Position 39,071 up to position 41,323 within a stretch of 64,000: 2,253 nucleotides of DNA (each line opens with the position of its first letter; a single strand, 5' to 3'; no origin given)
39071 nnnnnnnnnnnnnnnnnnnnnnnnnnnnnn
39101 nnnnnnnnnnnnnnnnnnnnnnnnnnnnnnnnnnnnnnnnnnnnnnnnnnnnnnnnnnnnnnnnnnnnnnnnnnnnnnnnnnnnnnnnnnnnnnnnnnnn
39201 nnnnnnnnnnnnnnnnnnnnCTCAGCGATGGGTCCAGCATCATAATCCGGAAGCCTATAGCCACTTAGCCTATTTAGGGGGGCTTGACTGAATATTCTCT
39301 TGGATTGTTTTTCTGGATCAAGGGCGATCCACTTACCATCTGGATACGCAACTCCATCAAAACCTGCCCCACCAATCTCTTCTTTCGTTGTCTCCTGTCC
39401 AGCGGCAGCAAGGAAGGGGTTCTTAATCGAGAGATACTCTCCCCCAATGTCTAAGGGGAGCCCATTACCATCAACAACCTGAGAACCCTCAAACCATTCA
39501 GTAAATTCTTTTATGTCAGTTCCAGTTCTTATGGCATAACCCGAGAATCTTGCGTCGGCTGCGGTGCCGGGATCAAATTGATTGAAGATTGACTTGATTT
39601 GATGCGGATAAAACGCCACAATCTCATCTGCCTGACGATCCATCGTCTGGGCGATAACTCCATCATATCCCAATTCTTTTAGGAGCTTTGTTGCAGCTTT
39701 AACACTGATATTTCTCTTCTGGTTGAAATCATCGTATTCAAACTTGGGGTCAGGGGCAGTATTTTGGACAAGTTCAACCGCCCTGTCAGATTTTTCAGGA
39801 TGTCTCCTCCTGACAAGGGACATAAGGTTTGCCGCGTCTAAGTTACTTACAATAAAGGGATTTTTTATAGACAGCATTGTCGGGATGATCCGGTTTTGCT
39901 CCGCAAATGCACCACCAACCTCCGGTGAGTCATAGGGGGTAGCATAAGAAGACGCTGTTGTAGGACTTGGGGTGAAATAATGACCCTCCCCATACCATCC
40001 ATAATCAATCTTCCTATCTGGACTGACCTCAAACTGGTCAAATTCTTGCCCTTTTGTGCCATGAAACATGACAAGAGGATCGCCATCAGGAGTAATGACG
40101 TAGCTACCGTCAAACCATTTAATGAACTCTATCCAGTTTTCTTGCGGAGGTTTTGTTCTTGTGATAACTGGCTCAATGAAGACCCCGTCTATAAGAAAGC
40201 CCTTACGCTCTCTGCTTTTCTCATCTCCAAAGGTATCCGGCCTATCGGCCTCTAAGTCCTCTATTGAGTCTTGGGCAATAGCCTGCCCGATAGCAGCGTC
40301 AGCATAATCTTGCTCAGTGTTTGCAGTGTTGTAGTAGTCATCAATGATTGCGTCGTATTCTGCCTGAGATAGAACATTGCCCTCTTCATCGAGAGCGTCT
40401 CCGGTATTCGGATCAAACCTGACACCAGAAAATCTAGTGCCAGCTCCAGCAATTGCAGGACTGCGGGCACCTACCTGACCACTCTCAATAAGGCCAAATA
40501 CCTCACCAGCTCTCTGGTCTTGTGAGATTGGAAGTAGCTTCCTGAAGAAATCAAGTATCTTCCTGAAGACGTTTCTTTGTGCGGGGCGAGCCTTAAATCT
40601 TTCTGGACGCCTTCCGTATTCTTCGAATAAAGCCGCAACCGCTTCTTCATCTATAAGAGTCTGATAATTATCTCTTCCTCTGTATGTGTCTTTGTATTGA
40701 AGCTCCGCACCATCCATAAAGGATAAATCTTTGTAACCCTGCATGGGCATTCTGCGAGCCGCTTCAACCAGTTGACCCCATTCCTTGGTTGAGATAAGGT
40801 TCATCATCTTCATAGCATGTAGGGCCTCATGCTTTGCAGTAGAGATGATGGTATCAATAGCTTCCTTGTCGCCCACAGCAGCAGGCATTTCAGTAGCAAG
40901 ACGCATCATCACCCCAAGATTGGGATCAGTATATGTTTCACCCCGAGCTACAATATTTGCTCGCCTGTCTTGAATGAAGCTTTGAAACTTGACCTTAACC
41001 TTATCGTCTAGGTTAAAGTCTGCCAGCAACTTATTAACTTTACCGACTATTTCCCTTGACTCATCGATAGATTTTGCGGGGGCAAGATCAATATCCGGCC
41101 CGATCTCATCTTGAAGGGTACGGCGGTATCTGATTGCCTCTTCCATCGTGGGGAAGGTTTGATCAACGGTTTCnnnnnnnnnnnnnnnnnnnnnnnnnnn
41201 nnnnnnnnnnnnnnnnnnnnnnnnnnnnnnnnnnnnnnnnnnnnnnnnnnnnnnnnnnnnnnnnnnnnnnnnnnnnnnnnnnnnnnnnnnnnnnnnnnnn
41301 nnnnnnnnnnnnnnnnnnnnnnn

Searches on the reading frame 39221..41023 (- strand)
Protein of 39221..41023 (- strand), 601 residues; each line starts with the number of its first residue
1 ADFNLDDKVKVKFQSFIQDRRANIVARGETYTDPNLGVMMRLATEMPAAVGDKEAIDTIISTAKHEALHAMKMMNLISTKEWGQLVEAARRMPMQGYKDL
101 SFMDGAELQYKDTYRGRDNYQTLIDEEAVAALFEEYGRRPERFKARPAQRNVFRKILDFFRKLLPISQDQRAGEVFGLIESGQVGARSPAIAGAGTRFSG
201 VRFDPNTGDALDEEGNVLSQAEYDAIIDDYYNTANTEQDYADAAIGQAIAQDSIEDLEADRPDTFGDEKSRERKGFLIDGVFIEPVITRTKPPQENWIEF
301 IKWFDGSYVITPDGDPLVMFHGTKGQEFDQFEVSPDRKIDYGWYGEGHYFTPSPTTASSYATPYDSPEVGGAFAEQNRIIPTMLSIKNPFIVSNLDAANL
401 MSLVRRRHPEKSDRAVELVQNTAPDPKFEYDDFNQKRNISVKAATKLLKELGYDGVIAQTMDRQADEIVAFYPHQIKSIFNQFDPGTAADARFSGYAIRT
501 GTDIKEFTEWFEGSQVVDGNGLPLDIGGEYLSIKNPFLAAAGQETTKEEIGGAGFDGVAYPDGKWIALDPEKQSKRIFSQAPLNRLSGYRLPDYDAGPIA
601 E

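Call 13: find_homologous_proteins(query=window:39221-41023:-, max_evalue=0.001)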
Query window:39221-41023:- (601 aa): 2 proteins with E <= 0.001 among 8000 candidates.
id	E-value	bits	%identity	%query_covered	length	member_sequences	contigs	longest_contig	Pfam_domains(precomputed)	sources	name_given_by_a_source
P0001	6.6e-6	43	32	16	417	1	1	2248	PF18760.8,PF24585.2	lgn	-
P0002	3.0e-4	38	26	30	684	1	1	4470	PF06414.19,PF18760.8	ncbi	-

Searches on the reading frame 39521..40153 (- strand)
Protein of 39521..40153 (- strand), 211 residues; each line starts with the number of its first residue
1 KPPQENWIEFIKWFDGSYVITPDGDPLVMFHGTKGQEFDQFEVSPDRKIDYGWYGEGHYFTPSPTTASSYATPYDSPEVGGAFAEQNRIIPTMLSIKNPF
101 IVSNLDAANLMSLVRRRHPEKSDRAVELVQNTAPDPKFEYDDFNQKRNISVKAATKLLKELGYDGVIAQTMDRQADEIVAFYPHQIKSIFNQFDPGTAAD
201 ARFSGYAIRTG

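Call 12: search_protein_families(library=pfam, proteins=[window:39521-40153:-], max_evalue=5)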
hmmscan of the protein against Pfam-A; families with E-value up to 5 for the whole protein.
window:39521-40153:- (211 aa): 2 families
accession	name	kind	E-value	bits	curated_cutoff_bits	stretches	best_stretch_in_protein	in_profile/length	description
PF18760.7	ART-PolyVal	-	3.8e-23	83.2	31.2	1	23-191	3-135/140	ADP-Ribosyltransferase in polyvalent proteins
PF18600.6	Ezh2_MCSS_fung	-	0.067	13.3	27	1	139-160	27-48/53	Fungal MCSS domain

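Call 75: search_solved_structures(query=A3, max_evalue=10, show_alignments=3)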
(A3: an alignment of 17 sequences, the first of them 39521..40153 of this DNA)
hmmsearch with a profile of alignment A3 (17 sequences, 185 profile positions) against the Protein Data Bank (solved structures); distinct sequences matched with E-value up to 10: 44.
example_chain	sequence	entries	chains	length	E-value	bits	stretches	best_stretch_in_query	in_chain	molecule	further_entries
6edg_A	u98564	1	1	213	0.011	18.8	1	27-93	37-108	Exotoxin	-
3b78_B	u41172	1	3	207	0.03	17.4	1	27-93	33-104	Exotoxin A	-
1zm2_B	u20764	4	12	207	0.03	17.4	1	27-93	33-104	Exotoxin A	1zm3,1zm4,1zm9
2zit_B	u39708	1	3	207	0.03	17.4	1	27-93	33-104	Exotoxin A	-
3b82_B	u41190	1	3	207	0.03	17.4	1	27-93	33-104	Exotoxin A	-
3b8h_B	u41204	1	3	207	0.03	17.4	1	27-93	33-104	Exotoxin A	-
1aer_A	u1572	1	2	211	0.032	17.4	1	27-93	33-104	EXOTOXIN A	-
1dma_A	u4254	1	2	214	0.032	17.3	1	27-93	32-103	EXOTOXIN A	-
1xk9_A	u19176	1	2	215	0.033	17.3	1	27-93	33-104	Exotoxin A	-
1ikp_A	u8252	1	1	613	0.16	15.1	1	27-93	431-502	EXOTOXIN A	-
1ikq_A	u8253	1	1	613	0.16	15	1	27-93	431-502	EXOTOXIN A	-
2pqf_A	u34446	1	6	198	0.25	14.4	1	34-79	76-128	Poly [ADP-ribose] polymerase 12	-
5zqo_A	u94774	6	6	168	0.58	13.2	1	33-73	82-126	Tankyrase-2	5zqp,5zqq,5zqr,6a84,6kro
9txt_A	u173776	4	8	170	0.62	13.2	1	33-73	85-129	Poly [ADP-ribose] polymerase tankyrase-2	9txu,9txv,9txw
7o6x_BBB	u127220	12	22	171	0.63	13.1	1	33-73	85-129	Poly [ADP-ribose] polymerase tankyrase-2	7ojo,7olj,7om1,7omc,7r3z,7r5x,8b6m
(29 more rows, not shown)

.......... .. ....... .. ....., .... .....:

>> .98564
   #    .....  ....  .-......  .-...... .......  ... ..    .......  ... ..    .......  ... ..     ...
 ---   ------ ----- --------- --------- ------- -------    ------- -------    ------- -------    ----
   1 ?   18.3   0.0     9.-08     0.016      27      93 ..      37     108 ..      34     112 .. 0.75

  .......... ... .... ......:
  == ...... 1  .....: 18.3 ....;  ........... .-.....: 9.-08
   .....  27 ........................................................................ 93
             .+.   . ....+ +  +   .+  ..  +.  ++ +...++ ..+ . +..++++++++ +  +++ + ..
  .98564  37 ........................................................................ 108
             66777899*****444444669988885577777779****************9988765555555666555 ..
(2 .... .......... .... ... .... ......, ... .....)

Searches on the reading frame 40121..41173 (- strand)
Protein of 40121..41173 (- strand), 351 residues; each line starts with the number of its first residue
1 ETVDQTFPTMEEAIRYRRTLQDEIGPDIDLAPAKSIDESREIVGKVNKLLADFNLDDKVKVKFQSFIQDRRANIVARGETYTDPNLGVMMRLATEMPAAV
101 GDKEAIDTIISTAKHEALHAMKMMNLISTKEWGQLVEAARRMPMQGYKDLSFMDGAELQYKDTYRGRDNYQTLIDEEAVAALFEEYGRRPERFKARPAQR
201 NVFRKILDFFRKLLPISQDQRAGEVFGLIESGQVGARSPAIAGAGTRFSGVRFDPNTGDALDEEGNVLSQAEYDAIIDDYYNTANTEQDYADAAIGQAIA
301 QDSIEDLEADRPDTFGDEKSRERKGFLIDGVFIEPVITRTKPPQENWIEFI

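Call 12: search_protein_families(library=pfam, proteins=[window:40121-41023:-], max_evalue=5)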
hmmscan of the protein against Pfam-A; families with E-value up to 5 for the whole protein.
window:40121-41023:- (301 aa): 0 families

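Call 24: search_protein_representatives(protein=window:40121-41173:-)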
Query: 351 residues. Proteins with E-value up to 0.001 (for the whole library): 167; up to 1e-10: 7; up to 1e-30: 0. The best 150 are listed.
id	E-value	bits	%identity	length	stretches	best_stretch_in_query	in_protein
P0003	7.2e-23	97.7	32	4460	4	111-238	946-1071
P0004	1.9e-17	79.8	31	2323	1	31-239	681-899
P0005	3.8e-15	72.3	30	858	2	111-238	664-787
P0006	5.3e-15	71.8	38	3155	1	99-239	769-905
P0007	1.3e-12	64.0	27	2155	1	25-250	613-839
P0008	7.7e-11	58.1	34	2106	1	32-251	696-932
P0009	9.0e-11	57.9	27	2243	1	4-249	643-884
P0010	1.6e-10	57.1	38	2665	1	102-219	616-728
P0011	4.8e-10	55.5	31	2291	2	111-245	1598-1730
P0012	5.0e-10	55.5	36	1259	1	98-242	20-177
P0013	6.9e-10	55.0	27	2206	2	89-239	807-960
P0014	7.9e-10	54.8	30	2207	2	111-238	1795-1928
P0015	1.4e-09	54.0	31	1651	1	43-243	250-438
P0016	1.6e-09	53.8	32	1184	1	99-249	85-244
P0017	2.0e-09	53.5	28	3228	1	94-256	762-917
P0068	3.5e-06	42.8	30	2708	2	56-171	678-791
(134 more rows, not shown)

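Call 65: search_protein_families(library=pfam, proteins=[P0004, P0068], max_evalue=0.001)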
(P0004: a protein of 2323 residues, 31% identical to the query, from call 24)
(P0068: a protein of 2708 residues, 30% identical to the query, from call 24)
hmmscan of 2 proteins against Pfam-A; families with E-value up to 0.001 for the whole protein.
P0004 (2323 aa): 2 families
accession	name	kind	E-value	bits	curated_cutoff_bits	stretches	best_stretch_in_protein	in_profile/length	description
PF18857.6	LPD38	-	5.2e-29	102.1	27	1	2023-2180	1-177/189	Large polyvalent protein associated domain 38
PF18760.7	ART-PolyVal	-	5.2e-13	50.4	31.2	1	959-1092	1-136/140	ADP-Ribosyltransferase in polyvalent proteins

P0068 (2708 aa): 4 families
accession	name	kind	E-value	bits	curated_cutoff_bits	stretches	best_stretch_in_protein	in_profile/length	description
PF18857.6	LPD38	-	4.3e-26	92.6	27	1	2410-2566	1-174/189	Large polyvalent protein associated domain 38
PF11697.13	DUF3293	-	7.8e-10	39.7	25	1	1344-1414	1-73/73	Protein of unknown function (DUF3293)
PF23802.1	DUF7178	-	1.2e-07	32.3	27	1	1139-1225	114-187/193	Family of unknown function (DUF7178)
PF23780.1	S-AdoMet_lyase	-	0.00037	20.9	28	1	1353-1417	9-84/133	S-Adenosylmethionine lyase family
